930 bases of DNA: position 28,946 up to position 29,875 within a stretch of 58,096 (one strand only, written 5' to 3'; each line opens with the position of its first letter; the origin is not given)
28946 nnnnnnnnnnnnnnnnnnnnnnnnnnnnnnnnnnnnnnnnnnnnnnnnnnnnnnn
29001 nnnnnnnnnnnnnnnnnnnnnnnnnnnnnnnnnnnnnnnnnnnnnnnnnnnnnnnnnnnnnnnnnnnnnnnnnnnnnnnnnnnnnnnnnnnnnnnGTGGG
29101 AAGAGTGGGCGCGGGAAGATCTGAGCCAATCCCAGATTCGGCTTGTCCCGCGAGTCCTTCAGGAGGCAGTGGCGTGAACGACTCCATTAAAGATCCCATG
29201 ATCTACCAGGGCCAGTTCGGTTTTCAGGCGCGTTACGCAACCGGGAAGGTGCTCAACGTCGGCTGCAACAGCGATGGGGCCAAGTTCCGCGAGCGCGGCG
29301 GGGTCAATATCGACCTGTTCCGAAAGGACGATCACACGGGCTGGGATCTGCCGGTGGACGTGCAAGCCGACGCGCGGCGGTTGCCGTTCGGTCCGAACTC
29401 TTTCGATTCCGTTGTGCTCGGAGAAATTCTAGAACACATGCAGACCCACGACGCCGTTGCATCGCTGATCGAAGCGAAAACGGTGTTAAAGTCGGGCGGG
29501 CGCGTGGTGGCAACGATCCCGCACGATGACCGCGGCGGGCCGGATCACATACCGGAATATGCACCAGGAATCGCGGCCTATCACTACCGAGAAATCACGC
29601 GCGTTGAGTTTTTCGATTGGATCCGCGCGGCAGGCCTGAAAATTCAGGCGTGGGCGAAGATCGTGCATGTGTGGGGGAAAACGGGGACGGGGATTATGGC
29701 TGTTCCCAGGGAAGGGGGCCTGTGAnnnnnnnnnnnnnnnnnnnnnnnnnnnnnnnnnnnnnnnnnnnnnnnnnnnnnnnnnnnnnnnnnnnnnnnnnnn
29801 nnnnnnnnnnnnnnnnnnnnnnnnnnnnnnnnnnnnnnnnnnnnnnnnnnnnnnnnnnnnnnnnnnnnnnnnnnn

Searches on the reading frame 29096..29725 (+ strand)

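Call 73: search_protein_families(library=phrogs, proteins=[window:29096-29725:+], max_evalue=0.001)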
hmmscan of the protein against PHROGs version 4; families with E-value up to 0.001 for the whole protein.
window:29096-29725:+ (209 aa): 1 family
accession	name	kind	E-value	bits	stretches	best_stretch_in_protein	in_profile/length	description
phrog_23522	-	unknown function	0.00023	21.8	1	90-142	105-155/273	-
